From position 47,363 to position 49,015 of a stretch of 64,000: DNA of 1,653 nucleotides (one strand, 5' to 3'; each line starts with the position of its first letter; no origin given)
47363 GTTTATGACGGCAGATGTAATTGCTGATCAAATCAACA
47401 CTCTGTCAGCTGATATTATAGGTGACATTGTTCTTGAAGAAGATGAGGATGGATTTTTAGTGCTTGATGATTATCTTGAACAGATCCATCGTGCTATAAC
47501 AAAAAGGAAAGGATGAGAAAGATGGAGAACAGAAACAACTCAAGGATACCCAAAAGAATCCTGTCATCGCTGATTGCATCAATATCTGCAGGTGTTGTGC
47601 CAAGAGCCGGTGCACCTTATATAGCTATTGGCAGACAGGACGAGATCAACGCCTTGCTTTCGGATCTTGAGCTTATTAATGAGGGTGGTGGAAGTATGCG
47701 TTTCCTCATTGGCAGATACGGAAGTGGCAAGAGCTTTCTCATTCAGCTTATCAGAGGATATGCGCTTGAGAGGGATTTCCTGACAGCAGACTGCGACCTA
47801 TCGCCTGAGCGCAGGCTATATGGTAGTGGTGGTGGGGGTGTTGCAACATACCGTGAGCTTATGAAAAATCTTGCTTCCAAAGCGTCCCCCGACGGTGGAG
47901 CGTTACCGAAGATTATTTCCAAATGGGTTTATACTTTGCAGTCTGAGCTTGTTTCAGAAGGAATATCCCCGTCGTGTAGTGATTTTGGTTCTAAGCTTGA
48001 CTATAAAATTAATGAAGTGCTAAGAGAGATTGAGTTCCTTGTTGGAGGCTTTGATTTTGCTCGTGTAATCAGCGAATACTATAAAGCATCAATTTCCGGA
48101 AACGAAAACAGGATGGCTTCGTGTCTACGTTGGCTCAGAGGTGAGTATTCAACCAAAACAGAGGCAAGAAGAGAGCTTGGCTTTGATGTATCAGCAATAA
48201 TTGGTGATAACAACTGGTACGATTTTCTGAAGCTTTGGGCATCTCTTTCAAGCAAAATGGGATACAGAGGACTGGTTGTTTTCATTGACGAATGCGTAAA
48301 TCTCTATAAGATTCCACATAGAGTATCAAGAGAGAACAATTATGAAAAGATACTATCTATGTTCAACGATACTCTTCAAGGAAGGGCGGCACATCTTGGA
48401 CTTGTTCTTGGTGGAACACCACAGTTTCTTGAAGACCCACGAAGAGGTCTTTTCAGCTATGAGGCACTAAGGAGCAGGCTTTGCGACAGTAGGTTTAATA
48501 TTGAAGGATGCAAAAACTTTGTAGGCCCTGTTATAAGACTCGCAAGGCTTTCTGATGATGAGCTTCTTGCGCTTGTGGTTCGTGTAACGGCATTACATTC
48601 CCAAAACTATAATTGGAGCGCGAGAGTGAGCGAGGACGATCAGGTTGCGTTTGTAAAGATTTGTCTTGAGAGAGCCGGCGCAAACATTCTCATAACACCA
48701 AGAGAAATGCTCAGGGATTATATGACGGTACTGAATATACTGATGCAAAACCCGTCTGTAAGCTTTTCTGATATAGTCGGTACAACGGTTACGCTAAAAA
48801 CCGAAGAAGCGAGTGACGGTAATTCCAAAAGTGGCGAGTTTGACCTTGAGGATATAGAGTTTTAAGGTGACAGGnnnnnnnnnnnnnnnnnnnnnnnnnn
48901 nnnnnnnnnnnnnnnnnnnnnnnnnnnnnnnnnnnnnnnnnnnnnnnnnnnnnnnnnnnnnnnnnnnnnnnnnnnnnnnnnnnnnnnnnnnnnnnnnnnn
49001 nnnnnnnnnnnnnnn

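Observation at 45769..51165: Self-contained TerB-N/TerB-C + DUF2791-like ATPase + Lhr-like helicase operon (Shango-type candidate anti-phage system)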

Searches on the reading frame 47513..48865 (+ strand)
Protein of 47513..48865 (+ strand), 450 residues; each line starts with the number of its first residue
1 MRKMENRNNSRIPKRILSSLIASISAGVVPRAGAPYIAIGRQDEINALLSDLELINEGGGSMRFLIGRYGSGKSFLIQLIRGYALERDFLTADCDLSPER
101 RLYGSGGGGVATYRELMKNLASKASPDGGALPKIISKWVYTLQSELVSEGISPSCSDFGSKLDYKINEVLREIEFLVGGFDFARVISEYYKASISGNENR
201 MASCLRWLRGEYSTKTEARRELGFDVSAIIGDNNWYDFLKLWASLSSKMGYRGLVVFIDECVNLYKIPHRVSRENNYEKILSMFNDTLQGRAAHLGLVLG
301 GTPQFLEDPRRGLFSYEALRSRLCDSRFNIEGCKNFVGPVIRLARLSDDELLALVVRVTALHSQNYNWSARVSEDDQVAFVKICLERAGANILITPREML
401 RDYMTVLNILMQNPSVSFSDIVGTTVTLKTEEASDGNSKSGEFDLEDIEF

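Call 3: search_protein_families(library=pfam, proteins=[window:47513-48865:+], max_evalue=0.01)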
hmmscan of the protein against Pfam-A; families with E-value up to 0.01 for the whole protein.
window:47513-48865:+ (450 aa): 3 families
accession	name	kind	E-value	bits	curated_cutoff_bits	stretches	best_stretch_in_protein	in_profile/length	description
PF10923.14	BrxC_BrxD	-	2.1e-153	511.6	22.2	1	12-424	1-412/414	BREX system ATP-binding protein BrxC/D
PF13191.12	AAA_16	-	5.1e-07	30.8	32.6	1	39-123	3-85/167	AAA ATPase domain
PF13401.12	AAA_22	-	0.0045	17.7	27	0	61-93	6-40/130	AAA domain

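Call 4: search_protein_families(library=padloc, proteins=[window:47513-48865:+], max_evalue=0.01)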
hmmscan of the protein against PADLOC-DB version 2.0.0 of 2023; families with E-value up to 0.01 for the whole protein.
window:47513-48865:+ (450 aa): 3 families
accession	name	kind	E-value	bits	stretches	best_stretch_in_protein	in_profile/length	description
PDLC03959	SngB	-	5.4e-163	541.1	1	9-432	3-424/439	-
PDLC02494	BrxD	-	3.1e-46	156.4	1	15-415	7-403/440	BrxD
PDLC04140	mad8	-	0.007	13.9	0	60-264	27-203/314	mads_8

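Call 5: search_protein_families(library=ncbifam, proteins=[window:47513-48865:+], max_evalue=0.01)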
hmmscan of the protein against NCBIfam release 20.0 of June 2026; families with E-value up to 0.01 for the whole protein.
window:47513-48865:+ (450 aa): 1 family
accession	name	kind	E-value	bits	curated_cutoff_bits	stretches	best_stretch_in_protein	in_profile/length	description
NF033438.1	BREX_BrxD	equivalog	3.4e-45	154.9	350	1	18-413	6-397/423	BREX system ATP-binding protein BrxD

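Call 46: search_solved_structures(query=window:47513-48865:+, max_evalue=0.01)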
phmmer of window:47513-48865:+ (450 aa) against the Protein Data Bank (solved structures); distinct sequences matched with E-value up to 0.01: 0.

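Call 54: find_related_loci(query=A3, collection=metagenome_contigs, flank=10000)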
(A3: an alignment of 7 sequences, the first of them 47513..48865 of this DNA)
Query A3 (450 aa) in metagenome_contigs; peptide patterns used: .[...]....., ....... (x = any residue, [..] = any of these).
600 stretches matched a pattern (row limit reached: there are more); 82 encode a relative of the query (tblastn E <= 1e-3); the best 80 are kept; 80 distinct loci.
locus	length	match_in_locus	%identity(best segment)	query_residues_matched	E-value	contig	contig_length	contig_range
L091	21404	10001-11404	70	1-450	0e+0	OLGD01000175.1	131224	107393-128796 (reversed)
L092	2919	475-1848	71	5-450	0e+0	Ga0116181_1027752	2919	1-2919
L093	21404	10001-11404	70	1-450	0e+0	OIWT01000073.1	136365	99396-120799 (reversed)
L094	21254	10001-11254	76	12-430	0e+0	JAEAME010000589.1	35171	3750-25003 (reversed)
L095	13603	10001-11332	72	12-450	0e+0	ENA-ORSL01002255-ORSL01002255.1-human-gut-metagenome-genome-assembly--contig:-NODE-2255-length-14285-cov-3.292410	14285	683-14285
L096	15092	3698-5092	69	1-450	0e+0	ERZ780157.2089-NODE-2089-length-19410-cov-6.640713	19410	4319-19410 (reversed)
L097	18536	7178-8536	71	3-450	0e+0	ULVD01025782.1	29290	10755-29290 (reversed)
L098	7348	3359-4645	73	1-429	0e+0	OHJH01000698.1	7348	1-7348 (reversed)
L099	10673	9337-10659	71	1-444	0e+0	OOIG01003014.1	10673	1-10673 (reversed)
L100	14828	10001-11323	70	1-441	0e+0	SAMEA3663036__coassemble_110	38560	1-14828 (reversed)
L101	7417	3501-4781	72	9-431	0e+0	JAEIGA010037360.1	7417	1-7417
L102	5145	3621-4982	66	11-450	0e+0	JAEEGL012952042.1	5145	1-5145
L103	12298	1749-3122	66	3-450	0e+0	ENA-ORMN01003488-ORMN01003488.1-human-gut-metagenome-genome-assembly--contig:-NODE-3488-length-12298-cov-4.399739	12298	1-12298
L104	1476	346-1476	73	4-380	0e+0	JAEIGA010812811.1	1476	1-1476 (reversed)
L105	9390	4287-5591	63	12-450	0e+0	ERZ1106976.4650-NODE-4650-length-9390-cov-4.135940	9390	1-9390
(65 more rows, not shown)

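Call 55: find_related_loci(query=A3, collection=viral_contigs, flank=10000)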
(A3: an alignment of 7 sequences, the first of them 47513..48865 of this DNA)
Query A3 (450 aa) in viral_contigs; peptide patterns used: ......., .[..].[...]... (x = any residue, [..] = any of these).
94 stretches matched a pattern; 1 encode a relative of the query (tblastn E <= 1e-3); 1 distinct loci.
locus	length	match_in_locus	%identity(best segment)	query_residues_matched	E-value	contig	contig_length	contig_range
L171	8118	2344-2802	42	44-193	4e-33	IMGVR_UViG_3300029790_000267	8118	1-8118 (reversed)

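Call 77: search_dna_similar(query=window:47513-48865:+, collection=plasmids, mode=protein, max_rows=15)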
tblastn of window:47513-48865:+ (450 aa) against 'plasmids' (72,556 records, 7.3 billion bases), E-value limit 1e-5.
Records with a match: 697; places in all: 702; records where one place covers at least 80% of the query: 690.
Best place of each record, by identity: <60% 697.
By first word of the organism name: Klebsiella 449; Salmonella 144; Escherichia 14; Sulfitobacter 7; Phaeobacter 5; Azospirillum 4; Bradyrhizobium 4; Raoultella 4; Mesorhizobium 3; Paracoccus 3; and 49 more.
By predicted mobility (MOB-suite, as given by PLSDB): conjugative 542; non-mobilizable 110; mobilizable 45.
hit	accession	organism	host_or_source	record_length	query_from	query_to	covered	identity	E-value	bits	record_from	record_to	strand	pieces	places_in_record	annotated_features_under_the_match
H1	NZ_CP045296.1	Paenibacillus cellulositrophicus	cell culture,Thai soil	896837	1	423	94%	50.0%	5e-140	450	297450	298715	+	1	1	ATP-binding protein | TerB N-terminal domain-containing protein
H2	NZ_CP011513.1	Paenibacillus peoriae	cell culture,soil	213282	8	431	94%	48.0%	2e-132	428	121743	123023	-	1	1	ATP-binding protein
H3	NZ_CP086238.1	Clostridium estertheticum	single colony,bovine feces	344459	9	424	92%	48.4%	3e-135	436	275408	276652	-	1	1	ATP-binding protein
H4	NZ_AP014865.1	Bacillus thuringiensis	-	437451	12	440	95%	42.5%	4e-105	350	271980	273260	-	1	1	ATP-binding protein | TerB N-terminal domain-containing protein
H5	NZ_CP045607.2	Bacillus cereus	Whole organism,soil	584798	12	423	92%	43.8%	4e-106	352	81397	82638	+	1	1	ATP-binding protein | TerB N-terminal domain-containing protein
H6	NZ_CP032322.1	Azospirillum argentinense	soil sample,Agricultural field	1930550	8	444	97%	40.0%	6e-100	335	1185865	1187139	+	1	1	record has no annotation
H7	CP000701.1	Rhizorhabdus wittichii RW1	-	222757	27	423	88%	43.8%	7e-96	323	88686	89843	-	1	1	hypothetical protein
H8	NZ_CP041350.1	Komagataeibacter xylinus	Ziziphus mauritiana Lam,cell ...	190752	7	422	92%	41.6%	8e-92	311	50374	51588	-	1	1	ATP-binding protein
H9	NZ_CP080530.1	Mesorhizobium sp. AR02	Oxytropis sp.,Cell culture,root nodule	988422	27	449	94%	40.9%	5e-95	320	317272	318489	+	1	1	ATP-binding protein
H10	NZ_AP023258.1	Mesorhizobium sp. L-2-11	Lotus japonicus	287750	27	449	94%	40.9%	1e-94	319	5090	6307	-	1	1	ATP-binding protein | DEAD/DEAH box helicase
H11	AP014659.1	Bradyrhizobium diazoefficiens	-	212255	27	444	93%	40.9%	7e-97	325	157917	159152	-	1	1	uncharacterized protein | DEAD/DEAH box helicase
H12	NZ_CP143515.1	Aeromonas hydrophila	Homo sapiens,abdominal fluid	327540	27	445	93%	40.6%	5e-93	315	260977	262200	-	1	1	ATP-binding protein | DEAD/DEAH box helicase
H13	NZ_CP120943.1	Aeromonas caviae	Homo sapiens,urine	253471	27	445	93%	40.6%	6e-93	314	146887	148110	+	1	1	ATP-binding protein | DEAD/DEAH box helicase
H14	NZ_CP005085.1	Sphingobium sp. TKS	-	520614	10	444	97%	39.1%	4e-94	318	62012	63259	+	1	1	BREX system ATP-binding domain-containing protein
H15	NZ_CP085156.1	Pseudosulfitobacter sp. DSM 107133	cell culture,Seawater from the North ...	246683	10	449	98%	38.6%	2e-91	310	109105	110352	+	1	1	ATP-binding protein | TerB N-terminal domain-containing protein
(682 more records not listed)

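Call 78: search_dna_similar(query=window:47513-48865:+, collection=phages, mode=protein, max_rows=10)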
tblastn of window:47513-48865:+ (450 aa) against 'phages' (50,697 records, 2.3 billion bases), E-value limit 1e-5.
No match.

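Call 79: get_annotated_region(hit=H3, flank=7000)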
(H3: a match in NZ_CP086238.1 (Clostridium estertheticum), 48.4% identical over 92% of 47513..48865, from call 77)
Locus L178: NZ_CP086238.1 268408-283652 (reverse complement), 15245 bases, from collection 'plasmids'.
description: Clostridium estertheticum strain CF002 plasmid pCF002-344, complete sequence
organism: Clostridium estertheticum (NCBI taxid 238834)
taxonomy: Bacteria; Bacillota; Clostridia; Eubacteriales; Clostridiaceae; Clostridium; Clostridium estertheticum
host: -; source: single colony,bovine feces; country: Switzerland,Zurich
typing (MOB-suite, as given by PLSDB): non-mobilizable
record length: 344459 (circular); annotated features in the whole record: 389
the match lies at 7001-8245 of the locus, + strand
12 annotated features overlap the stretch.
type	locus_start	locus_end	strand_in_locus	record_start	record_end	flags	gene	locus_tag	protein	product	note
CDS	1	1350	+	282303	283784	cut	-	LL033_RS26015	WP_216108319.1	amino acid adenylation domain-containing protein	-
CDS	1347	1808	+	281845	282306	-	-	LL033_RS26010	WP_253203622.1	GNAT family N-acetyltransferase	-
CDS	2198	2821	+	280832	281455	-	-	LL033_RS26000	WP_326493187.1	MFS transporter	GO:0055085 - transmembrane transport [Evidence IEA]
CDS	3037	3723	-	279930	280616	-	-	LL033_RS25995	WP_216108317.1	alpha/beta hydrolase-fold protein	-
CDS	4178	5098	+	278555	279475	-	-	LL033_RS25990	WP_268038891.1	relaxase/mobilization nuclease domain-containing protein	-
CDS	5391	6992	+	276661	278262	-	-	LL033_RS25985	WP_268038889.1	TerB N-terminal domain-containing protein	-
CDS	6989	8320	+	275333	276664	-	-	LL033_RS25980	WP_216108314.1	ATP-binding protein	-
CDS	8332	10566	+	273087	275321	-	-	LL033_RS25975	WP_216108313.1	DEAD/DEAH box helicase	-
CDS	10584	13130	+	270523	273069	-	-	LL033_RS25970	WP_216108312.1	ATP-binding cassette domain-containing protein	-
CDS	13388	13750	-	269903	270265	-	-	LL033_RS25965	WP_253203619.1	IS110 family transposase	-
CDS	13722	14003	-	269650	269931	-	-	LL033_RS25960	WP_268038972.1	transposase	GO:0006313 - DNA transposition [Evidence IEA]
CDS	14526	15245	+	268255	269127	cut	-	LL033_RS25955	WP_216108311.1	DUF5131 family protein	-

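Call 89: search_protein_families(library=pfam, proteins=[L091:11471-12799:+, L091:6459-7880:+, L091:15278-17083:+, L091:17442-21158:+, L096:514-1779:+, L096:9023-9766:+, L096:9766-11004:+, L096:11008-14235:+, L100:6933-8150:+, L100:13577-14473:+], max_evalue=0.0001)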
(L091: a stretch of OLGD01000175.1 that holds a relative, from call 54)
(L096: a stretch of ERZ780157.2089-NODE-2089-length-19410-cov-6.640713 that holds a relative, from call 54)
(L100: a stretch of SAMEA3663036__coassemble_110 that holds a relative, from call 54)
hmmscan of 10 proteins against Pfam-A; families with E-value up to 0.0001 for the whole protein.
L091:11471-12799:+ (442 aa): 1 family
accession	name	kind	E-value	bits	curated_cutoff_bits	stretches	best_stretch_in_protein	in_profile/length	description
PF01229.23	Glyco_hydro_39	-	8.2e-13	48.4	26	1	75-252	72-227/472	Glycosyl hydrolases family 39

L091:6459-7880:+ (473 aa): 2 families
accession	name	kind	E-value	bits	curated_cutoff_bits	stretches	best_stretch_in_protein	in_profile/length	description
PF00155.27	Aminotran_1_2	-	2.9e-21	76.5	19.7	1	114-470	2-361/361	Aminotransferase class I and II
PF00392.27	GntR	-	1.1e-12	47.8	27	1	17-80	1-64/64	Bacterial regulatory proteins, gntR family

L091:15278-17083:+ (601 aa): 2 families
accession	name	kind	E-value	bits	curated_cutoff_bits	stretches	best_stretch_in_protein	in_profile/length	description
PF02690.20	Na_Pi_cotrans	-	4.5e-56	189.1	29.1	2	15-162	1-136/137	Na+/Pi-cotransporter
PF01895.24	PhoU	-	8.9e-29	100.2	23.5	2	358-441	3-87/89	PhoU domain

L091:17442-21158:+ (1238 aa): 5 families
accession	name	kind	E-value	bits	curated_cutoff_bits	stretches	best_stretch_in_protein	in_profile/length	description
PF07733.18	DNA_pol3_alpha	-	3.8e-99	332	23.9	1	297-561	1-260/260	Bacterial DNA polymerase III alpha NTPase domain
PF02811.25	PHP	-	5.1e-57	193.2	26.4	1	6-179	1-164/164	PHP domain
PF17657.6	DNA_pol3_finger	-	3.6e-54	183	22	1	565-725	2-165/166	Bacterial DNA polymerase III alpha subunit finger domain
PF14579.12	HHH_6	-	2.2e-25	89.1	25.6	1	799-892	1-90/90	Helix-hairpin-helix motif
PF01336.31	tRNA_anti-codon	-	5.8e-10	39.4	27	1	1014-1086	1-69/75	OB-fold nucleic acid binding domain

L096:514-1779:+ (422 aa): 0 families

L096:9023-9766:+ (248 aa): 1 family
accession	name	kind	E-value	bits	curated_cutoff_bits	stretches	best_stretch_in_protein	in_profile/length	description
PF00156.33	Pribosyltran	-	6.7e-22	77.9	26.3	1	72-219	4-144/158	Phosphoribosyl transferase domain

L096:9766-11004:+ (413 aa): 3 families
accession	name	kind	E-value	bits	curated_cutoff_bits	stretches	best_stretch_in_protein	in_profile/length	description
PF01979.26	Amidohydro_1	-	1.9e-23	83.7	25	1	49-363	1-305/345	Amidohydrolase family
PF12890.13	DHOase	-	7.5e-21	75.2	21.2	1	49-235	3-142/142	Dihydro-orotase-like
PF19799.5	DUF6282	-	2e-05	24.8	26.8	0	215-264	133-184/196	Family of unknown function (DUF6282)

L096:11008-14235:+ (1076 aa): 10 families
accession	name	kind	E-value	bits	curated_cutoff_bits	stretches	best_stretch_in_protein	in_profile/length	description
PF02786.22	CPSase_L_D2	-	4.5e-111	369.9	19.8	2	147-352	1-210/211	Carbamoyl-phosphate synthase L chain, ATP binding domain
PF25596.1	CPSase_L_D1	-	8.6e-98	322.8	27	2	26-143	2-117/118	Carbamoyl phosphate synthase preATP-grasp domain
PF02787.25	CPSase_L_D3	-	1.9e-21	76.3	26.6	1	440-515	3-80/80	Carbamoyl-phosphate synthetase large chain, oligomerisation domain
PF07478.18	Dala_Dala_lig_C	-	5.3e-21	75.5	24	2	702-851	16-175/204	D-ala D-ala ligase C-terminus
PF02142.27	MGS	-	2.2e-18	66.6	24.1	1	965-1052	2-94/94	MGS-like domain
PF02222.28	ATP-grasp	-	6.6e-14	52.4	27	1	687-852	2-163/179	ATP-grasp domain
PF15632.11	ATPgrasp_Ter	-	3.4e-11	43.5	29.1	1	754-878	3-111/131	ATP-grasp in the biosynthetic pathway with Ter operon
PF02655.19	ATP-grasp_3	-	2.1e-10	41.4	23.2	1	683-851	6-156/160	ATP-grasp domain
PF01071.24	GARS_A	-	8.5e-08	32.7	27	0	685-779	7-106/194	Phosphoribosylglycinamide synthetase, ATP-grasp (A) domain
PF13549.11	ATP-grasp_5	-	3e-06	27.2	27.6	0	152-188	16-52/221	ATP-grasp domain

L100:6933-8150:+ (406 aa): 3 families
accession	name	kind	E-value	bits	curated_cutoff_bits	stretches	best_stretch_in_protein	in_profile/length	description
PF06071.19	YchF-GTPase_C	-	3.3e-38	130.1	27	1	322-405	1-84/84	Protein of unknown function (DUF933)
PF01926.29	MMR_HSR1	-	9.8e-24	84.1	21.9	1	45-158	2-95/113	50S ribosome-binding GTPase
PF02421.24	FeoB_N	-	7.3e-09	35.8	27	1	45-90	3-48/156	Ferrous iron transport protein B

L100:13577-14473:+ (299 aa): 1 family
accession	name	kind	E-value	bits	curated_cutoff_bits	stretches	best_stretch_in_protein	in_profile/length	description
PF01261.30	AP_endonuc_2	-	5.3e-27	95.5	31.1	1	44-267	4-234/249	Xylose isomerase-like TIM barrel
